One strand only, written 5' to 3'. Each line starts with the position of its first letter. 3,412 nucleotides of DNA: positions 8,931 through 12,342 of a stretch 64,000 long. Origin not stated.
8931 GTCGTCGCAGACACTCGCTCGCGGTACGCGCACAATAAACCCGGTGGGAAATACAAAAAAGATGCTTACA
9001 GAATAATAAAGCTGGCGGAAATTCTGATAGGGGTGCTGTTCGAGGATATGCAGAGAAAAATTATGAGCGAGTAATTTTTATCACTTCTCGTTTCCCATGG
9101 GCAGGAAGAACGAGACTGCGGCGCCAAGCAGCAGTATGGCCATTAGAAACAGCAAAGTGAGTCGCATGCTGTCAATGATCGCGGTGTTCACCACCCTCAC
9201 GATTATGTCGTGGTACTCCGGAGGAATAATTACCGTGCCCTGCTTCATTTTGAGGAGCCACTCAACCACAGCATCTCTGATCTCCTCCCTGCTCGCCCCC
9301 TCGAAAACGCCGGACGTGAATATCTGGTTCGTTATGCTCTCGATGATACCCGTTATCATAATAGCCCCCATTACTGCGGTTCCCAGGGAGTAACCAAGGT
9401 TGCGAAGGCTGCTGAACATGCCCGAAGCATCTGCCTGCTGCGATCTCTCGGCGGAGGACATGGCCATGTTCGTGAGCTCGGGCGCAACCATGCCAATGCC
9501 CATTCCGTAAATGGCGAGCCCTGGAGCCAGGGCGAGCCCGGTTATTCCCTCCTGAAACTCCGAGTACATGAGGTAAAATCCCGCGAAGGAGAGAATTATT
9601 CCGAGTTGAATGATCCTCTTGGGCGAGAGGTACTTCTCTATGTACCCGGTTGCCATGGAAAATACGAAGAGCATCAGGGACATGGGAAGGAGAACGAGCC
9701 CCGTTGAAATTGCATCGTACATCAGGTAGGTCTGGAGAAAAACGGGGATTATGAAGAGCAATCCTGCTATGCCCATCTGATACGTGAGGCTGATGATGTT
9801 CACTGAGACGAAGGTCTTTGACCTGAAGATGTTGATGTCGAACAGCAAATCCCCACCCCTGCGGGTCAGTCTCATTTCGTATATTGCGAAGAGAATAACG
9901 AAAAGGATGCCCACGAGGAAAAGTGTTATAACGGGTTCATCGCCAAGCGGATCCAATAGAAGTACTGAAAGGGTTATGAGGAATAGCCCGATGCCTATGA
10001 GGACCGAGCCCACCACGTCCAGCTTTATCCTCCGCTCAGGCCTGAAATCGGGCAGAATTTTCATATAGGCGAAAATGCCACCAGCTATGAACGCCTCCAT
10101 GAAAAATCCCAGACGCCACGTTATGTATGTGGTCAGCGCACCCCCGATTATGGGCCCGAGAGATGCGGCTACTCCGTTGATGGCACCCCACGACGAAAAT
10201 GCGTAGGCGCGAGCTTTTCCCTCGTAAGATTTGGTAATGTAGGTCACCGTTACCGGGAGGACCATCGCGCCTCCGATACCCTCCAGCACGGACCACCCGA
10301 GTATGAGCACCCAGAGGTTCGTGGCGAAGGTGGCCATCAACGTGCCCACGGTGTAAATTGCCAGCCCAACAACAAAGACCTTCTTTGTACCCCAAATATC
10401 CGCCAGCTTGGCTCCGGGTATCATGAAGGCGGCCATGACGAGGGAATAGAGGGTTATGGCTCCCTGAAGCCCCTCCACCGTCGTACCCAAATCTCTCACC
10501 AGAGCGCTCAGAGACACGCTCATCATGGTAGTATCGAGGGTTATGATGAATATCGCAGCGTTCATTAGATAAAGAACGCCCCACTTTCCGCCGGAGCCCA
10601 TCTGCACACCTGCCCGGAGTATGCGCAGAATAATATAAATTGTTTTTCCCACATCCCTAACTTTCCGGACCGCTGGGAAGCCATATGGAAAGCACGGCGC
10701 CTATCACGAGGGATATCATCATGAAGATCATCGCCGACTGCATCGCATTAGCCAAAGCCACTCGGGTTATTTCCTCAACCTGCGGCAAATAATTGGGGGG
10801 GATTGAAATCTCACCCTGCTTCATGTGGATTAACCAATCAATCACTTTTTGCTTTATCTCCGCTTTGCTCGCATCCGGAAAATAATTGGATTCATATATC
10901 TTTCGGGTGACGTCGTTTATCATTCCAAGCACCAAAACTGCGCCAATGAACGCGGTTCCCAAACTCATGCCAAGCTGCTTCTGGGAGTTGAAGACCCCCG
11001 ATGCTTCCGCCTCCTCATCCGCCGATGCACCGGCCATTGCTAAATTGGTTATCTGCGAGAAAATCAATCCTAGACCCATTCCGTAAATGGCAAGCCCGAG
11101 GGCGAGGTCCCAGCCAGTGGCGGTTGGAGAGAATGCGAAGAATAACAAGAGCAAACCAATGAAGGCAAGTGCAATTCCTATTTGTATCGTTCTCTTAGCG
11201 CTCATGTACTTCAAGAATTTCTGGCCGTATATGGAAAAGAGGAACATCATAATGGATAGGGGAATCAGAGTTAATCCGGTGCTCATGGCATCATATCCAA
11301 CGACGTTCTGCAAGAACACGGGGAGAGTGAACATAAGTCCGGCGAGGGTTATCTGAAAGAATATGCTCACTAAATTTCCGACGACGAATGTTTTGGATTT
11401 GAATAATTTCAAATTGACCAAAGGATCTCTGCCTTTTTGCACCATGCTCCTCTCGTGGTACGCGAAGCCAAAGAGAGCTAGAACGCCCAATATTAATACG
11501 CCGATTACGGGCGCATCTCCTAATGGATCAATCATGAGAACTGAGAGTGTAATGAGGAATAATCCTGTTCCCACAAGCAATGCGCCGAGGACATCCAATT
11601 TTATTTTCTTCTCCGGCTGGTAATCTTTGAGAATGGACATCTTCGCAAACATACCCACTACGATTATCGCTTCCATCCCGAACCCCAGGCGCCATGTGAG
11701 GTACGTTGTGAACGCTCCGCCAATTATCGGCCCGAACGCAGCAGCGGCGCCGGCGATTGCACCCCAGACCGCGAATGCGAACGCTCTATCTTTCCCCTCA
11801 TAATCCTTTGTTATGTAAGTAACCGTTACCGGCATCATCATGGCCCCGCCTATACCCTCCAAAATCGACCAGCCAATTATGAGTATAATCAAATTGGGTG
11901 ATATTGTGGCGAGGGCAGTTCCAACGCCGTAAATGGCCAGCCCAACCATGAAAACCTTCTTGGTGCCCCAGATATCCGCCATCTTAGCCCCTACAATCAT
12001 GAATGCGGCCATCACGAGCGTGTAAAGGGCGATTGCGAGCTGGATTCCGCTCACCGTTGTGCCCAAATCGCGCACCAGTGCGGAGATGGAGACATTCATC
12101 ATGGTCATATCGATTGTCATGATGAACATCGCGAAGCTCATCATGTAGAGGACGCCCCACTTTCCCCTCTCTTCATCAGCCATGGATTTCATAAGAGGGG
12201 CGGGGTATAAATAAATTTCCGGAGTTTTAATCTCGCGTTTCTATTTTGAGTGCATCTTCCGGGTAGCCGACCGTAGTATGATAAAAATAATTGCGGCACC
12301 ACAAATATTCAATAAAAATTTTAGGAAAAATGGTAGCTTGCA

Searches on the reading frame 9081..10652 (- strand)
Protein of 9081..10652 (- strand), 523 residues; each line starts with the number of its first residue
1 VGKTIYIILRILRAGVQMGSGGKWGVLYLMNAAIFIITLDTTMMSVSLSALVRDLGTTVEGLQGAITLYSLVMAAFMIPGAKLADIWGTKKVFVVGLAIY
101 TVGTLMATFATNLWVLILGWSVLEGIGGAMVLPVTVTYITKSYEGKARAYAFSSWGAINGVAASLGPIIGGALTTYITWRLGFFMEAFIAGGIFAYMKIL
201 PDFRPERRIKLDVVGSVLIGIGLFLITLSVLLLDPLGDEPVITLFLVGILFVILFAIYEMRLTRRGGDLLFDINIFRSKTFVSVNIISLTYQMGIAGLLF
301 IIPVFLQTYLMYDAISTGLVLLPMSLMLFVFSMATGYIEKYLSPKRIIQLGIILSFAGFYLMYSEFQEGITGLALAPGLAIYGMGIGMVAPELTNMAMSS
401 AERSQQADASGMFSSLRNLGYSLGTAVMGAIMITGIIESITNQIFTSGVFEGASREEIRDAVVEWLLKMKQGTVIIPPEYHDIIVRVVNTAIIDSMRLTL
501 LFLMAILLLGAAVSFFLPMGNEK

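Call 85: search_protein_families(library=pfam, proteins=[window:9081-10652:-], max_evalue=0.00001)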
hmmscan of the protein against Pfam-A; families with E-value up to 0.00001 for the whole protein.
window:9081-10652:- (523 aa): 1 family
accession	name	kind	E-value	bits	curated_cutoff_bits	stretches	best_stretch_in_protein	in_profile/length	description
PF07690.21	MFS_1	-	4.4e-42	144.7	33.4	1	33-425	4-347/347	Major Facilitator Superfamily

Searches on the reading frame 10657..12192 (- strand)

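Call 85: search_protein_families(library=pfam, proteins=[window:10657-12192:-], max_evalue=0.00001)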
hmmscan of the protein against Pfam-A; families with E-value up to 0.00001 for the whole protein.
window:10657-12192:- (511 aa): 1 family
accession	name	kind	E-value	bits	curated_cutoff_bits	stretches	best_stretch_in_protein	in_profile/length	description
PF07690.21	MFS_1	-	2.7e-49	168.4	33.4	1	19-413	2-347/347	Major Facilitator Superfamily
